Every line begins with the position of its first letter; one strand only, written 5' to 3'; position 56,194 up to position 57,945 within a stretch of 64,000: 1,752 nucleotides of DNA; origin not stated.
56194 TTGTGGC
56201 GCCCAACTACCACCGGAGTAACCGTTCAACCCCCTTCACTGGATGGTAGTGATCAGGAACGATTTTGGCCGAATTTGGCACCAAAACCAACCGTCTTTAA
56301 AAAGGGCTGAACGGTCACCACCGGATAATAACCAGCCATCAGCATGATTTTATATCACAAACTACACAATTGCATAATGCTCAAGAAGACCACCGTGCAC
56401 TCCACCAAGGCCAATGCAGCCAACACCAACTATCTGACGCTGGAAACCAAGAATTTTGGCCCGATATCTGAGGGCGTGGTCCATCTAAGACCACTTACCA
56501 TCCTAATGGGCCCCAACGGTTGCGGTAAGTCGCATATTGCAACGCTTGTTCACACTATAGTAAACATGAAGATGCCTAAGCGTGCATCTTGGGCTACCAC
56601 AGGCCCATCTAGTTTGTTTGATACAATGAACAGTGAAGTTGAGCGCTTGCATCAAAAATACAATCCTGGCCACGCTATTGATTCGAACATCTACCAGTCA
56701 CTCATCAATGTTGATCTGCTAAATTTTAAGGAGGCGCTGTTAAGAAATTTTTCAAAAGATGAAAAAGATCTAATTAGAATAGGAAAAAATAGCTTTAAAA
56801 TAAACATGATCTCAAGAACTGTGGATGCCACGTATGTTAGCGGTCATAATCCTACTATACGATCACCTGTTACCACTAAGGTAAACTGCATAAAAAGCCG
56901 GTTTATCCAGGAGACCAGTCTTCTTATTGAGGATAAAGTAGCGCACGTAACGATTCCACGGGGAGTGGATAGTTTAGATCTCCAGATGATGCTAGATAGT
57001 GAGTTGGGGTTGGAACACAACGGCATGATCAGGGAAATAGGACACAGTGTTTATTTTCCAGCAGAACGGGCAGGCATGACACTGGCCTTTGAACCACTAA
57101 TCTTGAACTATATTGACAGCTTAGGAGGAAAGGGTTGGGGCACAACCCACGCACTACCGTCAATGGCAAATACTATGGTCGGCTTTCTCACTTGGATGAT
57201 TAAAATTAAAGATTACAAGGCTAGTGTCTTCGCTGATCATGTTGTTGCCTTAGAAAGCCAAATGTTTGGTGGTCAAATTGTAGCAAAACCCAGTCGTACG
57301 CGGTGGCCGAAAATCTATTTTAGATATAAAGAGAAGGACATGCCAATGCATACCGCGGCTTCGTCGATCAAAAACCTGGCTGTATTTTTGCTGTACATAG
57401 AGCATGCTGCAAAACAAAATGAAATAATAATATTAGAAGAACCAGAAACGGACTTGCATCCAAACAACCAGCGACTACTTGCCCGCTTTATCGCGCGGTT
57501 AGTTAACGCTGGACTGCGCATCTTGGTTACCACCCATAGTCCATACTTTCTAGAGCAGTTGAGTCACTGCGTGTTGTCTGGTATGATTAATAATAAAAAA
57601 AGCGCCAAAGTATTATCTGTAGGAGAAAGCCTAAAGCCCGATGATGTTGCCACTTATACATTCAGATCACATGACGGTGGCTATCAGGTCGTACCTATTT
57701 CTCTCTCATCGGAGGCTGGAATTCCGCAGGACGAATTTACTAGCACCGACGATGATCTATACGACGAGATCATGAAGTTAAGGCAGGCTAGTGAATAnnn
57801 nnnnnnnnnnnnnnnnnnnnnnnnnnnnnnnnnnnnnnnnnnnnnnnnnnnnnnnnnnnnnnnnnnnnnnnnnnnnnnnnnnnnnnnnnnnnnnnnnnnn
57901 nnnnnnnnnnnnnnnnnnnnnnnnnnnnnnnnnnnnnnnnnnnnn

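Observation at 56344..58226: Low-G+C two-gene cassette: ABC-type ATPase plus overlapping small PD-(D/E)xK-like protein, a candidate uncharacterised defence module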

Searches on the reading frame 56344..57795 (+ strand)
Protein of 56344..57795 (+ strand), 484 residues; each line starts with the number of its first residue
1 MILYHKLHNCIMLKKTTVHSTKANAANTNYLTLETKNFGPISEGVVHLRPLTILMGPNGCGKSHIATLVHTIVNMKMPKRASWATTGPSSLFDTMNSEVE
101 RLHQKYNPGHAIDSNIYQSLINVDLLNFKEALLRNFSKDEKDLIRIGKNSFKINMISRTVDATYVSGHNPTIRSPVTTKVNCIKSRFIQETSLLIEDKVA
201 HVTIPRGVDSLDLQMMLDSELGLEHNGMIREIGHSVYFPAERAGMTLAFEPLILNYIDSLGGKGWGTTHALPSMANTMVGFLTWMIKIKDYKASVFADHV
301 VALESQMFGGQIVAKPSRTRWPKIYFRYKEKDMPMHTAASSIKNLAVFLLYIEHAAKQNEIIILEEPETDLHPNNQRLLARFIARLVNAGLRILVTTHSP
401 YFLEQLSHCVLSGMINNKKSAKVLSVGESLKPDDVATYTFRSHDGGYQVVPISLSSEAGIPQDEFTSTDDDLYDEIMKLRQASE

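Call 3: search_protein_families(library=pfam, proteins=[window:56344-57795:+], max_evalue=1)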
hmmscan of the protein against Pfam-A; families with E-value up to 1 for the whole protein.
window:56344-57795:+ (484 aa): 11 families
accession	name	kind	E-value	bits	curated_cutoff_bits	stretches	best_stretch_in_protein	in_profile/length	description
PF13175.12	AAA_15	-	9e-25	88.5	32.1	2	321-402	291-373/374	AAA ATPase domain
PF13304.12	AAA_21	-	1.1e-14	55.7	27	1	348-404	248-304/304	AAA domain, putative AbiEii toxin, Type IV TA system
PF02463.25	SMC_N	-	0.00026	21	40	1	49-66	23-41/220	RecF/RecN/SMC N terminal domain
PF13476.12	AAA_23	-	0.0038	18.3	27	1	33-66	2-36/201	AAA domain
PF11398.14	DUF2813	-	0.0096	15.8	21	1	359-425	284-347/372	Protein of unknown function (DUF2813)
PF00005.33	ABC_tran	-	0.023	15.7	25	1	51-82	13-41/137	ABC transporter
PF07728.20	AAA_5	-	0.099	13.1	22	1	53-96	3-47/139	AAA domain (dynein-related subfamily)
PF00910.28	RNA_helicase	-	0.11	13.4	21.5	1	53-89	2-40/105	RNA helicase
PF01695.23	IstB_IS21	-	0.16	11.8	24.1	1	53-143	96-174/238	IstB-like ATP binding protein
PF13401.12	AAA_22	-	0.18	12.6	27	0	49-73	5-29/130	AAA domain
PF00004.35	AAA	-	0.19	12.6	21.2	1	53-77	2-26/131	ATPase family associated with various cellular activities (AAA)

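Call 4: search_protein_families(library=padloc, proteins=[window:56344-57795:+], max_evalue=1)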
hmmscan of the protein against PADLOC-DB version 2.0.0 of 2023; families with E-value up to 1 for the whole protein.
window:56344-57795:+ (484 aa): 128 families (the best 25 are shown)
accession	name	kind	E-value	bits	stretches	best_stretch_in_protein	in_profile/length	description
PDLC04033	PD-T4-4_A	-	3.6e-39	133.2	2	324-466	288-441/460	-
PDLC04032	PD-T4-4_A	-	2.6e-27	93.9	2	289-441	278-431/474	-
PDLC04664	PDC-M47A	-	1.5e-26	91.4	2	279-426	242-387/461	-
PDLC02979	AriA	-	5.6e-26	90.2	2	321-403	290-373/373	-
PDLC03878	NsnB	-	4.9e-25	87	1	33-476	5-335/345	-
PDLC04214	HEC-02A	-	1.9e-16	58.3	2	294-408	176-287/338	-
PDLC02981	AriAB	-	2.5e-15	54.2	2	348-404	320-378/694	-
PDLC04710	PDC-M56A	-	2.8e-15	54.2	2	354-445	234-338/382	-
PDLC04562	PDC-M29A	-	5e-15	53.6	2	356-464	269-386/410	-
PDLC02980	AriA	-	1e-14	53.2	2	348-404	248-304/304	-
PDLC04182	HEC-01A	-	5.2e-14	50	2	343-407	292-355/406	-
PDLC04179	HEC-01A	-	1.3e-13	48.9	2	341-407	344-409/459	-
PDLC02358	Old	-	2.3e-13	47.8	2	353-408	279-334/578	Old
PDLC04178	HEC-01A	-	3.3e-13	47.4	2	350-405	279-333/399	-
PDLC04146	HEC-02B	-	3.5e-13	47.3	2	288-407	171-287/344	-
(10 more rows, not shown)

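Call 5: search_protein_families(library=ncbifam, proteins=[window:56344-57795:+], max_evalue=1)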
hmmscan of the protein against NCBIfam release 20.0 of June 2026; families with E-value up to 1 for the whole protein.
window:56344-57795:+ (484 aa): 50 families (the best 25 are shown)
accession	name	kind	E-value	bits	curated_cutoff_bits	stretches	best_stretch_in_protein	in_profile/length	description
NF047739.1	antiphage_MADS3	equivalog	9.1e-08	31.7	420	2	354-412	332-389/427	methylation-associated defense system AAA family ATPase MAD3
TIGR01166.1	cbiO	subfamily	8.7e-07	28.6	211.8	1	356-398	143-185/190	cobalt ABC transporter, ATP-binding protein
NF040873.1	AztA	equivalog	2.1e-06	27.4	220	2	356-410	135-189/191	zinc ABC transporter ATP-binding protein AztA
TIGR01188.1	drrA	subfamily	1.9e-05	24.1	312.45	1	358-410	142-194/302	daunorubicin resistance ABC transporter, ATP-binding protein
NF002981.0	PRK03695.1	equivalog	2.6e-05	23.7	281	1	346-398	143-195/253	vitamin B12 ABC transporter ATP-binding protein BtuD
NF008409.0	PRK11231.1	equivalog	2.9e-05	23.6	375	1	51-82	30-58/255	Fe(3+) dicitrate ABC transporter ATP-binding protein FecE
NF010059.0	PRK13536.1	equivalog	4.3e-05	22.4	549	1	358-402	192-236/342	nodulation factor ABC transporter ATP-binding protein NodI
NF010068.0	PRK13548.1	equivalog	0.0001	21.5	261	1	345-398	148-201/261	heme ABC transporter ATP-binding protein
NF010063.0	PRK13541.1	equivalog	0.00014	21.7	200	1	356-401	139-184/195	cytochrome c biogenesis protein CcmA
TIGR01288.1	nodI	equivalog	0.00014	21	424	1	358-401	153-196/303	nodulation factor ABC transporter ATP-binding protein NodI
TIGR03608.1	L_ocin_972_ABC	subfamily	0.00023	20.7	254.85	1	357-408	151-202/206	putative bacteriocin export ABC transporter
TIGR02673.1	FtsE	equivalog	0.00031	20.5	264.85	1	357-410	154-207/214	cell division ATP-binding protein FtsE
NF000355.4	ribo_prot_ABC_F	equivalog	0.00038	19.4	380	2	54-103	33-81/499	ribosomal protection-like ABC-F family protein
NF041760.1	PtuA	equivalog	0.00045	19.2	500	1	359-414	377-431/524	retron Ec78 anti-phage system effector ATPase PtuA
NF010060.0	PRK13537.1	equivalog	0.00057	18.9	521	1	358-408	164-214/314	nodulation factor ABC transporter ATP-binding protein NodI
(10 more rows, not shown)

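Call 20: find_homologous_proteins(query=window:56344-57795:+, max_evalue=0.00001)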
Query window:56344-57795:+ (484 aa): 264 proteins with E <= 0.00001 among 6279 candidates; the best 120 are listed.
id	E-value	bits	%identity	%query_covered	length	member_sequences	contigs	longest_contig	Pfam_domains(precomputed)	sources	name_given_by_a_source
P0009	0.0e+0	1068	100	98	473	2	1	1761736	PF13175.13,PF13304.13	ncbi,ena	-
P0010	1.0e-282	956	88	98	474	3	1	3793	PF13175.13,PF13304.13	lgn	-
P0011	6.7e-220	749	75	89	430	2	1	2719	PF13175.13,PF13304.13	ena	-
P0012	2.5e-219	747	69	98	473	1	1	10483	PF13175.13,PF13304.13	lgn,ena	-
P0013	9.9e-210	715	64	98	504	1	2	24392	PF13175.13,PF13304.13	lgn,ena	-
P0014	4.6e-208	710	69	98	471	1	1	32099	PF13175.13,PF13304.13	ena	-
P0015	3.2e-193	661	63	98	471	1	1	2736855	PF13175.13,PF13304.13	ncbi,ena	-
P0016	5.4e-188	644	62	98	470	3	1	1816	PF13175.13,PF13304.13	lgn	-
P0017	1.3e-105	372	60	60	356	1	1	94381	PF13175.13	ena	-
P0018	6.4e-104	367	42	94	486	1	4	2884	PF13175.13,PF13304.13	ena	-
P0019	8.6e-100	353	40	95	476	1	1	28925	PF13175.13,PF13476.13,PF00448.29,PF13304.13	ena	-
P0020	6.8e-92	327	40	95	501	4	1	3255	PF13175.13,PF13304.13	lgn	-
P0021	5.8e-88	314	37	94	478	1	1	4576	PF13175.13,PF13304.13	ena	-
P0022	3.2e-87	312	39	94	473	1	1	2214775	PF13175.13,PF13304.13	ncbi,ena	-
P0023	4.7e-87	311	39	98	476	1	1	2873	PF13175.13,PF13304.13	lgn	-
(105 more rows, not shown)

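Call 25: find_encoding_contigs(protein=P0009, flank=6000, max_places=3)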
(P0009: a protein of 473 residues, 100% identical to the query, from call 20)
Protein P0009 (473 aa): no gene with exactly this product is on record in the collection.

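Call 40: find_related_loci(query=A5, collection=metagenome_contigs, flank=4000)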
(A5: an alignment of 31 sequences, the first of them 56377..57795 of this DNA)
Query A5 (473 aa) in metagenome_contigs; peptide patterns used: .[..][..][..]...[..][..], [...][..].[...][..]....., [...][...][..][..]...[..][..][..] (x = any residue, [..] = any of these).
600 stretches matched a pattern (row limit reached: there are more); 144 encode a relative of the query (tblastn E <= 1e-3); the best 80 are kept; 80 distinct loci.
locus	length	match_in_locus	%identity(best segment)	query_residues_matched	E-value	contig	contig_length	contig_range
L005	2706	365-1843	25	20-470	2e-40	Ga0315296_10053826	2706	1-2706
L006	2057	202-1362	27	26-399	2e-23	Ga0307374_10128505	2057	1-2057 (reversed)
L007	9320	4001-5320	25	18-427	6e-23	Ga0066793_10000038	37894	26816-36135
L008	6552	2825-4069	25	26-432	1e-20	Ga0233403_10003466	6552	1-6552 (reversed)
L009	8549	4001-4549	32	279-461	1e-20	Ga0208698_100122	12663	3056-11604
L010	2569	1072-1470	38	306-432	4e-20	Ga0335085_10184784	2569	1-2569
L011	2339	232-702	32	277-430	3e-18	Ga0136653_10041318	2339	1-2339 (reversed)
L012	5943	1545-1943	33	295-432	6e-18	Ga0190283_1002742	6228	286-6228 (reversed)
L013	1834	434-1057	28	217-408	3e-18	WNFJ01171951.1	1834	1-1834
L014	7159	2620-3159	30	292-469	6e-17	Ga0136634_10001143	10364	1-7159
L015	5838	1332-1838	30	292-461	5e-17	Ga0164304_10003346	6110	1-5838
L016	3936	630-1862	25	14-407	3e-16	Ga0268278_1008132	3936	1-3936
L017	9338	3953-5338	33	26-466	1e-15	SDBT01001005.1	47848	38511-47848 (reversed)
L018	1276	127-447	38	292-395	9e-16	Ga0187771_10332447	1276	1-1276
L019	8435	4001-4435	29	321-468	5e-15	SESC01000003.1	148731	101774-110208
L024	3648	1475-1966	27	314-473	1e-11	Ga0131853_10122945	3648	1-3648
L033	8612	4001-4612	25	220-411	9e-11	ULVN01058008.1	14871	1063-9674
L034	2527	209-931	24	225-463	1e-10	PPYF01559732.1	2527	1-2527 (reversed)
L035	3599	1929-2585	27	198-414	1e-10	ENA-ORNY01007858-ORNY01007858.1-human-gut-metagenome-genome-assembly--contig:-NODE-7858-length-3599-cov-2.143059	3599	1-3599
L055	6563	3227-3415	37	350-412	7e-9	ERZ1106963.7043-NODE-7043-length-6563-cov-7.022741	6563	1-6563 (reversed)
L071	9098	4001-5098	33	22-408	5e-8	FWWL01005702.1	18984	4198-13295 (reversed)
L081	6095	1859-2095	30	320-396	2e-7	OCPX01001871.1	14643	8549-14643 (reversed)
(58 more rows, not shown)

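Call 61: search_protein_families(library=padloc, proteins=[L035:2749-3219:+, L034:981-1475:+, L055:3604-4041:+, L024:1969-2391:+, L033:4773-5246:+, L071:5284-5736:+, L009:4603-5130:+, L014:3173-3715:+, L081:2266-2841:+, L005:1857-2360:+], max_evalue=0.01)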
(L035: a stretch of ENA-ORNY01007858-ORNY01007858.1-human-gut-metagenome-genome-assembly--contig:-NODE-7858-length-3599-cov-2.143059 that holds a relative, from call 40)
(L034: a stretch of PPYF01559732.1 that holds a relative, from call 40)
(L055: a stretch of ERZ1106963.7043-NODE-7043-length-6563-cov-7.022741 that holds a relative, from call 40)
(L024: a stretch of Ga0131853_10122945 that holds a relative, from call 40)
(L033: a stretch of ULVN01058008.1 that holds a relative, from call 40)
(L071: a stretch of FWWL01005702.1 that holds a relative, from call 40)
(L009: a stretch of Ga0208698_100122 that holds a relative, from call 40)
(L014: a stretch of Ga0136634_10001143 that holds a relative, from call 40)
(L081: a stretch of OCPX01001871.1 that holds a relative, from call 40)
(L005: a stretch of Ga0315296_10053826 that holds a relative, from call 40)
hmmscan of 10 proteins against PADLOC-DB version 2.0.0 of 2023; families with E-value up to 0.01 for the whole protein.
L035:2749-3219:+ (157 aa): 3 families
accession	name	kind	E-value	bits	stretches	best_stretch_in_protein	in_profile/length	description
PDLC04563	PDC-M29B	-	2.6e-07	28.9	1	34-119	33-124/164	-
PDLC04669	PDC-M47B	-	0.0014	16.2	1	45-125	53-126/183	-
PDLC00058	DruK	-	0.0075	13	1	20-139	261-381/388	PD-(D/E)XK nuclease superfamily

L034:981-1475:+ (165 aa): 0 families

L055:3604-4041:+ (146 aa): 1 family
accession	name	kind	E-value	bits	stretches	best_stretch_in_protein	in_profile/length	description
PDLC04563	PDC-M29B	-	5e-06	24.7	1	33-98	40-113/164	-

L024:1969-2391:+ (141 aa): 0 families

L033:4773-5246:+ (158 aa): 0 families

L071:5284-5736:+ (151 aa): 1 family
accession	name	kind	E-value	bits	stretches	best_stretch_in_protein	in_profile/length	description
PDLC01081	C3a166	-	0.008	14.2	0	107-148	50-91/157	poss. crRNA proc.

L009:4603-5130:+ (176 aa): 4 families
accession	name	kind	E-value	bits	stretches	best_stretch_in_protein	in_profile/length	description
PDLC04563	PDC-M29B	-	6.8e-05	21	1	59-145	67-148/164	-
PDLC04034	PD-T4-4_B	-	0.0021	15.8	1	40-132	53-151/190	-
PDLC04221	HEC-02B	-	0.0028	15.5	1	60-128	33-97/171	-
PDLC04220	HEC-02B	-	0.0079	14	0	61-101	31-67/172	-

L014:3173-3715:+ (181 aa): 1 family
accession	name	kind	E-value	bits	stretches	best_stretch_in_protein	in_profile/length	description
PDLC04563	PDC-M29B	-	0.00025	19.2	1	63-125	66-128/164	-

L081:2266-2841:+ (192 aa): 0 families

L005:1857-2360:+ (168 aa): 1 family
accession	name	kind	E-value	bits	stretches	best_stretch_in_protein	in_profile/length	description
PDLC00403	SduA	-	0.0026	15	1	40-91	196-245/360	DUF4263 domain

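Call 66: search_solved_structures(query=A5, max_evalue=0.001)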
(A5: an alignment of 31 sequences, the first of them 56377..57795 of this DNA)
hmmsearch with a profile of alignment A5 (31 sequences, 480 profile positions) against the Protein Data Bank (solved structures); distinct sequences matched with E-value up to 0.001: 21.
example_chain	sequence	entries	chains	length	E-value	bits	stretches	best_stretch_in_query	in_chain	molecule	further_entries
6p74_A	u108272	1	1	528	3.5e-12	49.4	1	357-401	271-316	Putative ATP-dependent endonuclease of the OLD family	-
8ux9_B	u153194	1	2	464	4.5e-06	29.3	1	347-399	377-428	AriA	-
8v45_A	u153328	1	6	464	4.5e-06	29.3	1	347-399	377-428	AriA antitoxin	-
9n69_A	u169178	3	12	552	4.5e-06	29.3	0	20-102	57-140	AAA family ATPase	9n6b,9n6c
22bu_B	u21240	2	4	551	9.4e-06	28.2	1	263-402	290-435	AAA family ATPase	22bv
9vkz_A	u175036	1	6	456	3e-05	26.5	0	250-405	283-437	Retron Ec78 probable ATPase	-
9vh1_D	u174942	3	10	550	3.2e-05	26.4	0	250-405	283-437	Retron Ec78 probable ATPase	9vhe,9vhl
5da9_A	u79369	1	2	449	3.7e-05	26.2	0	21-56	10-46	Putative uncharacterized protein,Putative uncharacterized protein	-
1l7v_C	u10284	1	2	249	5.9e-05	25.6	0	343-395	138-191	Vitamin B12 transport ATP-binding protein btuD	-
22et_E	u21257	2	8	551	6.1e-05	25.5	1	263-402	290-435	PtuA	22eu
6z4w_A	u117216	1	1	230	8.5e-05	25.1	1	354-409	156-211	Cell division ATP-binding protein FtsE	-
6z63_A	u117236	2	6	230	8.5e-05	25.1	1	354-409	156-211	Cell division ATP-binding protein FtsE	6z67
9kjx_B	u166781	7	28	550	8.6e-05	25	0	302-405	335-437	AAA family ATPase | Retron I-A effector PtuA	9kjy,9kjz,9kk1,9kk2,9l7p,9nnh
8v46_A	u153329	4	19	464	8.8e-05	25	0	347-399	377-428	AriA antitoxin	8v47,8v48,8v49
2qi9_C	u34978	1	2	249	0.00015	24.3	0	343-395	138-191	Vitamin B12 import ATP-binding protein btuD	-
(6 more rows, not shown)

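Call 86: predict_structure(alignment_id=A5)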
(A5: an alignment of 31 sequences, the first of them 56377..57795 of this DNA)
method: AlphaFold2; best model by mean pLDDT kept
length: 473 residues; sequences in the alignment: 31
mean_pLDDT: 80.3   pTM: 0.83
mean pLDDT of the five models: 80.3, 78.9, 78.2, 78.1, 75.7
residues with pLDDT >= 90: 190; 70-90: 177; 50-70: 70; < 50: 36
segments of 3 or more residues with pLDDT < 50: 1-15, 67-76, 251-261
pLDDT, mean of each block of 10 residues (from residue 1): 27 56 96 96 92 95 65 51 81 75 78 82 87 94 86 90 64 60 67 75 74 60 88 86 67 43 78 82 93 95 82 92 92 94 92 94 95 96 94 93 68 83 94 93 86 77 74 66
secondary structure, 60 per line:
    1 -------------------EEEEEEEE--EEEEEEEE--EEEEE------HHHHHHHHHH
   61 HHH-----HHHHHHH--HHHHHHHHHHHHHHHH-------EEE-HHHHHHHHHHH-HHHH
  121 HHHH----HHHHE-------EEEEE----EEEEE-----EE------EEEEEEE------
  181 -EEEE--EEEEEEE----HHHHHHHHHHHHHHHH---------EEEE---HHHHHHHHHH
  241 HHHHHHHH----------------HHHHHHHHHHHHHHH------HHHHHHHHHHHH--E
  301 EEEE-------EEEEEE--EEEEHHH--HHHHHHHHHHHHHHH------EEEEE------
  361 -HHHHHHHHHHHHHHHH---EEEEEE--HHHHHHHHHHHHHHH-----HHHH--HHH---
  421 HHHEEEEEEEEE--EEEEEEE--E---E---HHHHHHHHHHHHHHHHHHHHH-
elements in order: E20-27 E30-37 E40-44 H51-63 H69-75 H78-93 E101-103 H105-115 H117-124 H129-132 E141-145 E150-154 E168-174 E182-185 E188-194 H199-214 E224-227 H231-248 H265-279 H286-297 E300-304 E312-317 E320-323 H329-343 E350-354 H362-377 E381-386 H389-403 H409-412 E424-432 E435-441 H452-472

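Call 90: fold_search(model_id=the predicted structure, library=pdb)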
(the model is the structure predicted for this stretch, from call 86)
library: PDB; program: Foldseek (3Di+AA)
matches with E <= 10: 1032; with E <= 0.001: 219
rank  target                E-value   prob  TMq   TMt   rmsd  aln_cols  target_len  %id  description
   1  9n69_C                4.8e-12  1.00  0.37  0.39  20.5       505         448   11  Structure of the retron IA complex with HNH nuclease in the "down" orientation (released 2025-04-23)
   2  9n6b_B                6.4e-12  1.00  0.33  0.31  20.8       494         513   12  Structure of the retron IA complex with HNH nuclease in the "up" orientation (released 2025-04-23)
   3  9n69_D                7.6e-12  1.00  0.36  0.39  15.5       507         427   12  Structure of the retron IA complex with HNH nuclease in the "down" orientation (released 2025-04-23)
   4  9n6c_D                1.3e-11  1.00  0.34  0.38  19.1       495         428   12  Structure of the Retron IA Complex without the HNH Nuclease (released 2025-04-23)
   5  9kk2_E                1.5e-11  1.00  0.37  0.34  16.4       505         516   13  Cryo-EM structure of the Retron-Eco7 complex (state 5) (released 2025-11-12)
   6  3qku_A                1.7e-11  1.00  0.41  0.52  15.4       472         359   11  Mre11 Rad50 binding domain in complex with Rad50 and AMP-PNP (released 2011-03-30)
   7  9n6b_C                1.7e-11  1.00  0.36  0.38  21.2       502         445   11  Structure of the retron IA complex with HNH nuclease in the "up" orientation (released 2025-04-23)
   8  9n6c_B                1.9e-11  1.00  0.33  0.36  21.1       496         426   12  Structure of the Retron IA Complex without the HNH Nuclease (released 2025-04-23)
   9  9n6c_C                2.6e-11  1.00  0.37  0.39  21.5       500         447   11  Structure of the Retron IA Complex without the HNH Nuclease (released 2025-04-23)
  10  9n69_B                3.1e-11  1.00  0.34  0.31  21.1       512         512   12  Structure of the retron IA complex with HNH nuclease in the "down" orientation (released 2025-04-23)
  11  9kjy_E                3.5e-11  1.00  0.37  0.35  16.5       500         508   13  Cryo-EM structure of the Retron-Eco7 complex (state 2) (released 2025-11-12)
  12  9o4a_A                3.7e-11  1.00  0.38  0.39  12.7       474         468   13  Ec83 Retron PtuAB mutant complex (released 2025-07-02)
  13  8ee4_C                3.7e-11  1.00  0.37  0.43  13.8       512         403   12  Structure of PtuA (released 2024-01-03)
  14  9n69_A                3.7e-11  1.00  0.35  0.32  15.0       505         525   11  Structure of the retron IA complex with HNH nuclease in the "down" orientation (released 2025-04-23)
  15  9n6b_A                4.1e-11  1.00  0.37  0.34  14.8       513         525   10  Structure of the retron IA complex with HNH nuclease in the "up" orientation (released 2025-04-23)
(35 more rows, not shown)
